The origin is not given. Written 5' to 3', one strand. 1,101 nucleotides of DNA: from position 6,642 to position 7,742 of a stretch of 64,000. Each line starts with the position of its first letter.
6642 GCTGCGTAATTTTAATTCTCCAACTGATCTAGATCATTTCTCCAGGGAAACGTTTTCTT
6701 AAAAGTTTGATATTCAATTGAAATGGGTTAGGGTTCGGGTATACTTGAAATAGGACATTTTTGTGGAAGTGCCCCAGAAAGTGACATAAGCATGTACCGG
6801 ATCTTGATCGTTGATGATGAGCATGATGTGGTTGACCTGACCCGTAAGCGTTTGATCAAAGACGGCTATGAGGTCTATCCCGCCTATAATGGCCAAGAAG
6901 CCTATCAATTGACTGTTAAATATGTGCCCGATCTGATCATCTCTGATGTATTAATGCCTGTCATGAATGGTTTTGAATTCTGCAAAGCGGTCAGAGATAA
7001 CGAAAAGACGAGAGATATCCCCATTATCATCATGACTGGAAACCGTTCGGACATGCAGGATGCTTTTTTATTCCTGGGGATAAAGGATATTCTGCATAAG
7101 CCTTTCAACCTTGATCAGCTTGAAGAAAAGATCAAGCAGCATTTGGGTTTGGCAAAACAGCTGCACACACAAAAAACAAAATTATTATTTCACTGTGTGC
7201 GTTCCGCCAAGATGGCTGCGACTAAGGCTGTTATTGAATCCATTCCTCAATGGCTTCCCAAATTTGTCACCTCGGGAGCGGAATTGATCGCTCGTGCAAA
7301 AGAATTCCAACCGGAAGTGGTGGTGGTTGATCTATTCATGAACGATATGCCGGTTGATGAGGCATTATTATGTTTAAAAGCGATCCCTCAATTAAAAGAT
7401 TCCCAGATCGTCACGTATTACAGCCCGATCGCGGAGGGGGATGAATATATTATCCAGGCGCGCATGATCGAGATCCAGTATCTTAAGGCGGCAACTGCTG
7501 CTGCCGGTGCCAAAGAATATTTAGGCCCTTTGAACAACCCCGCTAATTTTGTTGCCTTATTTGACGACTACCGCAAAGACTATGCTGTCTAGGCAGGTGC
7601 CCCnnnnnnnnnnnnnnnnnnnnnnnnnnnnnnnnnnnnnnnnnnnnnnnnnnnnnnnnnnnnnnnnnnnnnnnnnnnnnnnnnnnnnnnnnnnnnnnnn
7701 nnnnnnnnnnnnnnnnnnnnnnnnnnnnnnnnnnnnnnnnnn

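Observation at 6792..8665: Output-less tandem receiver protein (REC + pseudo-REC) coupled to a short glutamyl-tRNA reductase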

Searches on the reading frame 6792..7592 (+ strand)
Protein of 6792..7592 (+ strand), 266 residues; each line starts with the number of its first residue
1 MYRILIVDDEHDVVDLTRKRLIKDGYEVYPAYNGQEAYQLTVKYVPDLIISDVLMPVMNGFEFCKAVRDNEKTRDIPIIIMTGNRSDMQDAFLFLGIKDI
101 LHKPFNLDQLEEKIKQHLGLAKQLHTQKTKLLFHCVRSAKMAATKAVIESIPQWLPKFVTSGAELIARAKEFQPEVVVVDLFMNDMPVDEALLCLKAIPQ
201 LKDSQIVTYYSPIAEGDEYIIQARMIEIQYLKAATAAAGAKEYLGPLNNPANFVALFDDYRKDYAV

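Call 3: search_protein_families(library=pfam, proteins=[window:6792-7592:+], max_evalue=0.01)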
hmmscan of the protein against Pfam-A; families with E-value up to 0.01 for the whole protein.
window:6792-7592:+ (266 aa): 1 family
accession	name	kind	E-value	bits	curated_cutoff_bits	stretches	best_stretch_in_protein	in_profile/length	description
PF00072.30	Response_reg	-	1.9e-28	99.3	30.2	1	4-115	1-111/111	Response regulator receiver domain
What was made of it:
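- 6792..7157 (+): REC1: canonical phospho-receiver domain (residues 1-122; D8, D9, D52, T82, K103-P104). Pfam PF00072, E 1.9e-28 (call 3).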

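Call 4: search_protein_families(library=ncbifam, proteins=[window:6792-7592:+], max_evalue=0.01)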
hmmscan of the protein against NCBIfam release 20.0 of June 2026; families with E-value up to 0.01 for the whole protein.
window:6792-7592:+ (266 aa): 94 families (the best 25 are shown)
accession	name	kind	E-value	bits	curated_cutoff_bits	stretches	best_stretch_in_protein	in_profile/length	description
NF007135.0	PRK09581.1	equivalog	7.5e-25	87.7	474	1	3-116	4-118/457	PleD family two-component system response regulator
NF045944.1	ResRegRpaBCyano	equivalog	3.2e-23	82.3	330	1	5-128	1-122/229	response regulator transcription factor RpaB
NF040534.1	resp_reg_YycF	equivalog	7.5e-23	81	340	1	3-127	2-124/231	response regulator YycF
TIGR02154.1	PhoB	equivalog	1.5e-20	73.5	296.2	1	3-122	4-124/226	phosphate regulon transcriptional regulator PhoB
NF053854.1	RespRegPhoBBctds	equivalog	2.2e-20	73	270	1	4-129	1-126/225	two-component system response regulator PhoB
NF040689.1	MtrAB_MtrA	equivalog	5.1e-20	71.7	300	1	4-126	1-121/219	MtrAB system response regulator MtrA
NF007969.0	PRK10693.1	equivalog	6.7e-20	71.4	329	1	3-118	9-124/337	two-component system response regulator RssB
NF033117.2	vanR_ACDEGLN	exception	5e-19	68.8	350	1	4-129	1-124/226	VanR-ABDEGLN family response regulator transcription factor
NF033120.0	vanR_FM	exception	5.1e-18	65.6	460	1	3-130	5-134/231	vancomycin resistance response regulator transcription factor, VanR-F/VanR-M family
NF045717.1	DVU0259_DivK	exception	2.3e-17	63.2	160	1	3-119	4-117/117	DVU0259 family response regulator domain-containing protein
NF008469.0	PRK11361.1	equivalog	6.8e-17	61.3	714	1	2-121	5-123/461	acetoacetate metabolism transcriptional regulator AtoC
NF008199.0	PRK10955.1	equivalog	1.2e-16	61.3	341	1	1-122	1-119/232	envelope stress response regulator transcription factor CpxR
NF007005.1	PRK09468.1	equivalog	2.2e-16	60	331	1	2-117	4-118/237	osmolarity response regulator transcription factor OmpR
NF008296.0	PRK11083.1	equivalog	3.1e-16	59.5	273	1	3-130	5-130/228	two-component system response regulator CreB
NF012227.0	AdeR_RR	equivalog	3.3e-16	59.5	340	1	3-133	13-141/239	efflux system response regulator transcription factor AdeR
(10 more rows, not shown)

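Call 5: find_homologous_proteins(query=window:6792-7592:+)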
Query window:6792-7592:+ (266 aa): 641 proteins with E <= 0.001 among 1760 candidates; the best 120 are listed.
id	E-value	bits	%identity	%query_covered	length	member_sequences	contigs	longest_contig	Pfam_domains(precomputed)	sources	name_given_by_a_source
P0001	8.3e-173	591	100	100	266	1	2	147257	PF00072.31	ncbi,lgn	-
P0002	3.1e-159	546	89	100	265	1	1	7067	PF00072.31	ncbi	-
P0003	1.6e-157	541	89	100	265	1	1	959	PF00072.31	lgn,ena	-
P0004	4.1e-156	536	87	100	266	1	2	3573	PF00072.31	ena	-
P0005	2.4e-151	520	85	99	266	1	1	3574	PF00072.31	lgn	-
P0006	1.9e-150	517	85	100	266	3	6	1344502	PF00072.31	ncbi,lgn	-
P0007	2.1e-145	501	82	100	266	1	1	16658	PF00072.31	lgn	-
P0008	7.5e-144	496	80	100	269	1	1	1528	PF00072.31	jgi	-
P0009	1.4e-101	357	60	99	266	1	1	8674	PF00072.31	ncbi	-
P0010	7.3e-86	306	52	98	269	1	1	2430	PF00072.31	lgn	-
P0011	4.7e-85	303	54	99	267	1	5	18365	PF00072.31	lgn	-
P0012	1.3e-84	302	53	98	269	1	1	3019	PF00072.31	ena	-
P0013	4.7e-80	287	49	99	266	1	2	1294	PF00072.31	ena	-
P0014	2.4e-78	281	49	99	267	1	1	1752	PF00072.31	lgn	-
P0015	2.3e-75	271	47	99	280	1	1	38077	PF00072.31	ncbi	-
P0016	4.9e-75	270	47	100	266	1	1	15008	PF00072.31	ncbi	-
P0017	6.1e-59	218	40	99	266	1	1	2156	PF00072.31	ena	-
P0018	2.1e-58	216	40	99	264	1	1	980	PF00072.31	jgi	jgi:CheY-like chemotaxis protein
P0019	5.6e-58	214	40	100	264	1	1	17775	PF23198.2,PF00072.31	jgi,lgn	-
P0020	9.6e-58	214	42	98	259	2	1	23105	PF00072.31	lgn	-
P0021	1.1e-57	214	40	98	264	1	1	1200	PF00072.31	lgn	-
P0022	1.4e-57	213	40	99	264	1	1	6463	PF00072.31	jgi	jgi:response regulator RpfG family c-di-GMP phosphodiesterase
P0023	1.0e-56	210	40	99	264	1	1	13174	PF23198.2,PF00072.31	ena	-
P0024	1.6e-55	206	40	97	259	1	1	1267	PF23198.2,PF00072.31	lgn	-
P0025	1.6e-54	203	38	99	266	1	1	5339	PF00072.31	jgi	jgi:CheY-like chemotaxis protein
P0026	4.0e-50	189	36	97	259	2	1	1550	PF00072.31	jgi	-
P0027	2.4e-43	167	31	91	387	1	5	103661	PF00072.31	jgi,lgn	-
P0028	2.0e-39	154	42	44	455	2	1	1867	PF02518.32,PF00072.31,PF20161.6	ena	-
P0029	1.1e-38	151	32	79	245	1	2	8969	PF20274.5,PF23198.2,PF00072.31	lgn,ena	-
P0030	3.7e-38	150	30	97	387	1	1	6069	PF00072.31,PF20161.6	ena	-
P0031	1.7e-36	144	31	69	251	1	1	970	PF23198.2,PF00072.31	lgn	-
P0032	1.9e-35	141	31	69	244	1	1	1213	PF00072.31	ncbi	-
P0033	2.1e-34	137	31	79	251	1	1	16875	PF00072.31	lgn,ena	-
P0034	5.8e-33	133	31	69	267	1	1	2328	PF23198.2,PF00072.31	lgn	-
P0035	1.0e-32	132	37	40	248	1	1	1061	PF23198.2,PF00072.31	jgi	-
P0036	3.2e-32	130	31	97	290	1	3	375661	PF23198.2,PF00072.31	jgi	-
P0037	3.3e-31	127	28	68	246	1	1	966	PF00072.31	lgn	-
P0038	6.9e-31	126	30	68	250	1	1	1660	PF00072.31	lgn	-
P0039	2.4e-30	124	32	93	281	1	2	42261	PF00072.31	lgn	-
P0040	6.0e-30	123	33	97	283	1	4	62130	PF00072.31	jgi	-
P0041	8.7e-29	119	28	77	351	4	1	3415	PF02518.32,PF00072.31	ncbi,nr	ncbi:MAG: response regulator, partial [Desulfobulbaceae bacterium]|nr:response regulator [Desulfobul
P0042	6.7e-28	116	28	77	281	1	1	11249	PF00072.31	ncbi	-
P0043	6.2e-27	113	45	31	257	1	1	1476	PF00072.31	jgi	-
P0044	6.5e-27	113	32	78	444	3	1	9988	PF00072.31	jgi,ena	jgi:CheY-like chemotaxis protein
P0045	9.1e-27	112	32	94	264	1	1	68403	PF00072.31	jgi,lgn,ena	-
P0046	2.6e-26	111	27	77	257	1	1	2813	PF00072.31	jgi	jgi:DNA-binding response OmpR family regulator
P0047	3.4e-26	110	32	91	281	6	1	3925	PF00072.31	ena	-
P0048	5.6e-26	110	27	77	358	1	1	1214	PF02518.32,PF00072.31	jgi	jgi:DNA-binding response OmpR family regulator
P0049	4.9e-25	107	31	93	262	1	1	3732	PF00072.31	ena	-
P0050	9.2e-25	106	29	97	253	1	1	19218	PF00072.31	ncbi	-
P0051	2.3e-24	104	35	44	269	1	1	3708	PF00072.31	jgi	-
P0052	1.6e-23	102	30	95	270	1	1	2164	PF00072.31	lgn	-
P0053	4.6e-23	100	32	79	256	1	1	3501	PF00072.31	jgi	-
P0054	6.4e-23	100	28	70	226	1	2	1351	PF00072.31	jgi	jgi:DNA-binding response OmpR family regulator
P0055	1.5e-22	98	27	97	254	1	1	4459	PF00072.31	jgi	jgi:CheY-like chemotaxis protein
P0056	3.4e-22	97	38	43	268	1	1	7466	PF00072.31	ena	-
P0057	3.8e-22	97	45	33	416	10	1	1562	PF02518.32,PF13589.13,PF00072.31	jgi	jgi:CheY-like chemotaxis protein/two-component sensor histidine kinase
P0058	6.8e-22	96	27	77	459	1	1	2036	PF02518.32,PF00072.31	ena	-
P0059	7.1e-22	96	35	41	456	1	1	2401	PF13487.13,PF01966.29,PF00072.31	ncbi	-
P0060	4.0e-21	94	33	47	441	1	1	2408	PF00512.32,PF23198.2,PF00072.31,PF20161.6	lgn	-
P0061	1.4e-20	92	34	44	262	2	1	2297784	PF00072.31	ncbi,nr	ncbi:MAG: response regulator [candidate division WOR-3 bacterium]|nr:MAG: response regulator [candid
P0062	2.5e-20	91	35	44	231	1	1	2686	PF00072.31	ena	-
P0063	3.3e-20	91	32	71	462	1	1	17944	PF13487.13,PF01966.29,PF00072.31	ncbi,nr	ncbi:MAG: response regulator [Lachnospiraceae bacterium]|nr:response regulator [Lachnospiraceae bact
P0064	5.8e-20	90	42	33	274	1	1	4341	PF00072.31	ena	-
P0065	7.6e-20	90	29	96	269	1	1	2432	PF00072.31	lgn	-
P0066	8.8e-20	89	37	57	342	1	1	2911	PF00072.31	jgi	jgi:CheY-like chemotaxis protein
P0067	4.2e-19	87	41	44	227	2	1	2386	PF00486.35,PF00072.31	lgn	-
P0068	1.9e-18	85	33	69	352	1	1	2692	PF00072.31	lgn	-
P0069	2.8e-18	84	43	42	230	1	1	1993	PF00486.35,PF00072.31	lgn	-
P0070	8.9e-18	83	35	56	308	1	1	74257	PF00072.31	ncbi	ncbi:MAG: response regulator [Candidatus Omnitrophota bacterium]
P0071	9.0e-18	83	38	48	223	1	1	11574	PF00486.35,PF00072.31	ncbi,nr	ncbi:MAG: response regulator transcription factor [Candidatus Omnitrophica bacterium]|nr:response re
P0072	1.2e-17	82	42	42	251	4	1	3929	PF00486.35,PF00072.31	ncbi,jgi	jgi:two-component system phosphate regulon response regulator PhoB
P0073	1.7e-17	82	39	42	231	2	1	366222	PF00486.35,PF00072.31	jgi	jgi:two-component system phosphate regulon response regulator PhoB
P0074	3.4e-17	81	38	43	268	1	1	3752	PF00072.31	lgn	-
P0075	3.7e-17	81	40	42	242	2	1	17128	PF00486.35,PF00072.31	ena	-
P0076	5.5e-17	80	42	45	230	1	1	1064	PF00486.35,PF00072.31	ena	-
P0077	5.5e-17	80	42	45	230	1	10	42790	PF00486.35,PF00072.31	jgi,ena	jgi:DNA-binding response OmpR family regulator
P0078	9.2e-17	79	41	45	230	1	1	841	PF00486.35,PF00072.31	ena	-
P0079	9.5e-17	79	41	45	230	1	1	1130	PF00486.35,PF00072.31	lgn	-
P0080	1.0e-16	79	40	42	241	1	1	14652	PF00486.35,PF00072.31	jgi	jgi:two-component system phosphate regulon response regulator PhoB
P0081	1.1e-16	79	42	45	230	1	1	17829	PF00486.35,PF00072.31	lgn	-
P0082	1.2e-16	79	37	35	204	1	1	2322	PF00072.31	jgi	jgi:CheY-like chemotaxis protein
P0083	1.3e-16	79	41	50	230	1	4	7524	PF00486.35,PF00072.31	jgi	jgi:DNA-binding response OmpR family regulator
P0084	1.4e-16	79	30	45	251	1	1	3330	PF00072.31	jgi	jgi:CheY-like chemotaxis protein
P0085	1.4e-16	79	40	42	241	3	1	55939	PF00486.35,PF00072.31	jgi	jgi:two-component system, OmpR family, phosphate regulon response regulator PhoB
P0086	1.4e-16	79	41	45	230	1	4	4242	PF00486.35,PF00072.31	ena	-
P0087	1.4e-16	79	41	45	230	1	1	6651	PF00486.35,PF00072.31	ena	-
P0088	1.4e-16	79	41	45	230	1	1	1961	PF00486.35,PF00072.31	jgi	-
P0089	1.6e-16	79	32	45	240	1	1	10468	PF00072.31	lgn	-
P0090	1.6e-16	79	41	45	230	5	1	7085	PF00486.35,PF00072.31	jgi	jgi:DNA-binding response OmpR family regulator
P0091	1.7e-16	79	40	50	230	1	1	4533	PF00486.35,PF00072.31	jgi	jgi:DNA-binding response OmpR family regulator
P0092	1.8e-16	79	40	50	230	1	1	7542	PF00486.35,PF00072.31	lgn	-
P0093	1.9e-16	78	41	45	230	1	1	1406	PF00486.35,PF00072.31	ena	-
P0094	1.9e-16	78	39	50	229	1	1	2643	PF00486.35,PF00072.31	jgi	jgi:DNA-binding response OmpR family regulator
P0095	2.0e-16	78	41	45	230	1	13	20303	PF00486.35,PF00072.31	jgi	jgi:DNA-binding response OmpR family regulator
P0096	2.0e-16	78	41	45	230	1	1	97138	PF00486.35,PF00072.31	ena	-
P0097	2.1e-16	78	41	45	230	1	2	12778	PF00486.35,PF00072.31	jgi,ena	jgi:DNA-binding response OmpR family regulator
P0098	2.1e-16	78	41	45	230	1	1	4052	PF00486.35,PF00072.31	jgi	jgi:DNA-binding response OmpR family regulator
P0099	2.1e-16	78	41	45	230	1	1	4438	PF00486.35,PF00072.31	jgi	jgi:DNA-binding response OmpR family regulator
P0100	2.5e-16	78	41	45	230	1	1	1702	PF00486.35,PF00072.31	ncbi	-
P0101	2.6e-16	78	36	50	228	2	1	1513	PF00486.35,PF00072.31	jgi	-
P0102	2.7e-16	78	34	52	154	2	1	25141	PF00072.31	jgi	jgi:DNA-binding response OmpR family regulator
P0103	2.7e-16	78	40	42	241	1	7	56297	PF00486.35,PF00072.31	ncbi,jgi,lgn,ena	jgi:two-component system phosphate regulon response regulator PhoB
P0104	3.0e-16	78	40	42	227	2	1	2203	PF00486.35,PF00072.31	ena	-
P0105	3.5e-16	78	42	44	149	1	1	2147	PF00072.31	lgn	-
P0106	3.5e-16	78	33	57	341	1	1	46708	PF00072.31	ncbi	-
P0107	3.5e-16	78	39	42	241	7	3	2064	PF00486.35,PF00072.31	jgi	jgi:two-component system, OmpR family, phosphate regulon response regulator PhoB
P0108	3.6e-16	78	37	46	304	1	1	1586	PF00990.27,PF00072.31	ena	-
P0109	4.5e-16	77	40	50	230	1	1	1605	PF00486.35,PF00072.31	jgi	jgi:DNA-binding response OmpR family regulator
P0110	6.3e-16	77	43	43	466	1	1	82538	PF05157.21,PF13414.13,PF00072.31,PF07719.24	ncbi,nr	ncbi:MAG: response regulator [Deltaproteobacteria bacterium]|nr:response regulator [Deltaproteobacte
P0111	6.7e-16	77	39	42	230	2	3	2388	PF00486.35,PF00072.31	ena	-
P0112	7.0e-16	77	36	45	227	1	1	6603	PF00486.35,PF00072.31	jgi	jgi:two-component system alkaline phosphatase synthesis response regulator PhoP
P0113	7.2e-16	77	41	42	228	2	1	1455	PF00486.35,PF00072.31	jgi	-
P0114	7.8e-16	76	42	44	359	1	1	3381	PF13487.13,PF01966.29,PF00072.31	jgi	jgi:putative two-component system response regulator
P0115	7.9e-16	76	41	47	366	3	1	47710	PF13487.13,PF01966.29,PF00072.31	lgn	-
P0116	8.5e-16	76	41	45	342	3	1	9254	PF00990.27,PF00072.31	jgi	jgi:two-component system, OmpR family, alkaline phosphatase synthesis response regulator PhoP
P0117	8.6e-16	76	42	30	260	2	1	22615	PF00072.31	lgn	-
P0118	9.1e-16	76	34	61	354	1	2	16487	PF13487.13,PF01966.29,PF00072.31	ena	-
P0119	9.3e-16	76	43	42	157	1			PF00072.31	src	-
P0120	1.1e-15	76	39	42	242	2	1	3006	PF00486.35,PF00072.31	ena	-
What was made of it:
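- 6792..7592 (+): REC-X gene: a 266-aa output-less tandem-receiver response regulator. About 26 full-length clusters were found among 5.8 billion proteins (call 5).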

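Call 7: find_related_loci(query=window:6792-7592:+, collection=genome_contigs, flank=6000)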
Query window:6792-7592:+ (266 aa) in genome_contigs; peptide patterns used: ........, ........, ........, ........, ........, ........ (x = any residue, [..] = any of these).
414 stretches matched a pattern; 91 encode a relative of the query (tblastn E <= 1e-3); the best 80 are kept; 80 distinct loci.
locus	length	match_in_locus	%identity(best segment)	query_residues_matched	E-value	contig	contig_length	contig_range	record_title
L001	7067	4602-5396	89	1-265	2e-167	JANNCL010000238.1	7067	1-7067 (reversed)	MAG: Candidatus Omnitrophota bacterium isolate OTE_78_metabat_191 OTE_78_k141_3490134, whole genome shotgun sequence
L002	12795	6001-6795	85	1-265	6e-158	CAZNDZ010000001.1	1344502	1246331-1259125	MAG TPA_asm: uncultured Planctomycetales bacterium isolate SRP219642_co4_309 genome assembly, contig: NODE_1_length_1344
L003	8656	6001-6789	60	3-266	4e-109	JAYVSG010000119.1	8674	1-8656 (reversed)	MAG: Candidatus Omnitrophota bacterium isolate GL74_DN_concoct_188_sub GL74_DN_concoct_188_sub_118, whole genome shotgun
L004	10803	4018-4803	47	1-263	2e-81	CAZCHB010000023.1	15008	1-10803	MAG TPA_asm: uncultured Planctomycetales bacterium isolate SRP342105_co1_318 genome assembly, contig: NODE_5375_length_1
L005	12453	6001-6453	38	3-151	3e-24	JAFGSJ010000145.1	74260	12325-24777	MAG: bacterium isolate Zod_Metabat.886 k87_9718073, whole genome shotgun sequence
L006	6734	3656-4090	39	3-132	5e-22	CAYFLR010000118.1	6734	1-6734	MAG TPA_asm: uncultured bacterium isolate ERP019367_co2_29 genome assembly, contig: NODE_6622_length_6734_cov_3.127265,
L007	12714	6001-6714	29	4-262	7e-22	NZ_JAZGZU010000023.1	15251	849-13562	Flavobacterium sp. C4GT6 NODE_23_length_15251_cov_172.198629, whole genome shotgun sequence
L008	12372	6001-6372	38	4-127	4e-21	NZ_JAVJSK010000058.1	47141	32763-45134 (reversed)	MAG: Phaeodactylibacter sp. isolate G1-WW12-15 k141_44751, whole genome shotgun sequence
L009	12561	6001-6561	32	4-197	5e-21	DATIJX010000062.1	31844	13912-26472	MAG TPA_asm: Ignavibacteriaceae bacterium isolate SMAG_U15702 k141_51236, whole genome shotgun sequence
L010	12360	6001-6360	39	4-123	6e-21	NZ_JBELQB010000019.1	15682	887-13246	Flavobacterium sp. ST-75 NODE_19_length_15682_cov_402.350785, whole genome shotgun sequence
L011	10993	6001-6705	43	3-110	1e-20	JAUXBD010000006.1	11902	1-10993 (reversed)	MAG: Desulfobacteraceae bacterium isolate CSMAG_2790 CSMAG_2790_k117_2988672_length_11902_cov_13.0000, whole genome shot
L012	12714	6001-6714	28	4-262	1e-20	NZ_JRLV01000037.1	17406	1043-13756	Flavobacterium beibuense F44-8 contig42, whole genome shotgun sequence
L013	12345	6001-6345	40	4-118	2e-20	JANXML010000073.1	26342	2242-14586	MAG: Arcicella sp. isolate 337R_concoct_21 337R_k141_481180, whole genome shotgun sequence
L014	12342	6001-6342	44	1-115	2e-20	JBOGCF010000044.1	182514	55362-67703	MAG: Tannerellaceae bacterium isolate WFFMC_MAG_403 k139_226218_flag=0_multi=29.9936_len=182514, whole genome shotgun se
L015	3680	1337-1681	41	4-118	4e-20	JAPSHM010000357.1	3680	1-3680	MAG: Pedobacter sp. isolate RL56_bin.054 NODE_20944_length_3680_cov_1.877568, whole genome shotgun sequence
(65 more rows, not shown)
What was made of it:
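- Organism is Candidatus Omnitrophota: call 7.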

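Call 9: search_protein_families(library=pfam, proteins=[P0019, P0029, P0036, P0027], max_evalue=1)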
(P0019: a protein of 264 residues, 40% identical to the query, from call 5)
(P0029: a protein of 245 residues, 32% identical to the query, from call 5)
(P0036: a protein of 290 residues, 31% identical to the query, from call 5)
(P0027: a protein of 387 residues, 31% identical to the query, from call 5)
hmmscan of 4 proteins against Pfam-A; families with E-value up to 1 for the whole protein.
P0019 (264 aa): 3 families
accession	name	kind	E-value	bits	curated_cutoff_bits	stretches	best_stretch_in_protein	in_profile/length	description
PF00072.30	Response_reg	-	3.9e-25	88.6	30.2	2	4-113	1-110/111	Response regulator receiver domain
PF23198.2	PDE8A_N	-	2.8e-07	31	29.6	1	4-93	13-103/147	PDE8A-like, N-terminal domain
PF06977.17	SdiA-regulated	-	0.11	12.1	21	1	17-62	112-155/249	SdiA-regulated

P0029 (245 aa): 6 families
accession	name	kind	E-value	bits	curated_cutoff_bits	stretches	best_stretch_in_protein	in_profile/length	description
PF00072.30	Response_reg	-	8.1e-57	190.6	30.2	2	129-241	1-110/111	Response regulator receiver domain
PF20274.4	cREC_REC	-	1.1e-06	29.7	27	2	6-92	3-82/88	Cyclic-phosphate processing Receiver domain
PF23198.2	PDE8A_N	-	8.7e-06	26.1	29.6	1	125-241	9-128/147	PDE8A-like, N-terminal domain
PF00534.26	Glycos_transf_1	-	0.093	12.7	26.4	0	97-124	136-163/172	Glycosyl transferases group 1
PF05221.23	AdoHcyase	-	0.11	12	25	0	29-68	7-46/299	S-adenosyl-L-homocysteine hydrolase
PF02310.24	B12-binding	-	0.2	11.9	32.1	1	34-80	40-85/121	B12 binding domain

P0036 (290 aa): 4 families
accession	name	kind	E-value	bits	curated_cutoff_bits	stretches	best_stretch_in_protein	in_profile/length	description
PF00072.30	Response_reg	-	5.9e-35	120.2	30.2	2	5-114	1-110/111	Response regulator receiver domain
PF23198.2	PDE8A_N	-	1.7e-07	31.7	29.6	2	23-91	31-100/147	PDE8A-like, N-terminal domain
PF13847.12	Methyltransf_31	-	0.047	13.8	27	1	5-70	31-96/145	Methyltransferase domain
PF19192.6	Response_reg_2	-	0.6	10.6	27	1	181-228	68-113/180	Response receiver domain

P0027 (387 aa): 7 families
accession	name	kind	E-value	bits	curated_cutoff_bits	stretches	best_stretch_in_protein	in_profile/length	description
PF00072.30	Response_reg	-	7.4e-57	190.8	30.2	2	269-381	1-111/111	Response regulator receiver domain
PF23198.2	PDE8A_N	-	0.00065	20.1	29.6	1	20-87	26-94/147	PDE8A-like, N-terminal domain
PF19064.5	DUF5760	-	0.0052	17.4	27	0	105-130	40-65/86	Family of unknown function (DUF5760)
PF05674.17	DUF816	-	0.0072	16.7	24.6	0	238-287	81-130/176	Baculovirus protein of unknown function (DUF816)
PF07542.16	ATP12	-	0.0083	16.7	27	1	220-278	52-107/124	ATP12 chaperone protein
PF00534.26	Glycos_transf_1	-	0.0084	16.1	26.4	0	340-386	116-158/172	Glycosyl transferases group 1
PF23885.1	DUF7238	-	0.13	12.9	27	1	93-166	11-84/112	Family of unknown function (DUF7238)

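Call 14: find_encoding_contigs(protein=P0019, flank=8000, max_places=3)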
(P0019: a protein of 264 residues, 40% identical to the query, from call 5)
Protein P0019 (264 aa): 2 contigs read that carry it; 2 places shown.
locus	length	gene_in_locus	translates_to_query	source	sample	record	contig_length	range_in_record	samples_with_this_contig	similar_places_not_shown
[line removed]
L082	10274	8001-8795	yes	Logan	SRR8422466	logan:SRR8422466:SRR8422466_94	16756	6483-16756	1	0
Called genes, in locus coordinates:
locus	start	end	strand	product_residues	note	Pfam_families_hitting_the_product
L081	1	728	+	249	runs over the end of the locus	PF13085:Fer2_3, PF13183:Fer4_8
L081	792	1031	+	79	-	PF01402:RHH_1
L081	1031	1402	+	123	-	PF01850:PIN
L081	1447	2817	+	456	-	PF04055:Radical_SAM, PF06969:HemN_C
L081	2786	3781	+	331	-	PF01208:URO-D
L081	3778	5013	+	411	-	PF01593:Amino_oxidase, PF13450:NAD_binding_8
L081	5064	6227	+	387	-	PF03453:MoeA_N, PF00994:MoCF_biosynth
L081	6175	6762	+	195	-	PF12804:NTP_transf_3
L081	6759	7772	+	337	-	-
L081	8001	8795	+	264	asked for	PF00072:Response_reg, PF23198:PDE8A_N (faint)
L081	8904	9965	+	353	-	PF05201:GlutR_N, PF01488:Shikimate_DH, PF03807:F420_oxidored (faint)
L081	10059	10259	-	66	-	-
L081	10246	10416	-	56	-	-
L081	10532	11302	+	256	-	PF00119:ATP-synt_A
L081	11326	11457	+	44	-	?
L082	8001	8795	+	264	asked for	PF00072:Response_reg, PF23198:PDE8A_N (faint)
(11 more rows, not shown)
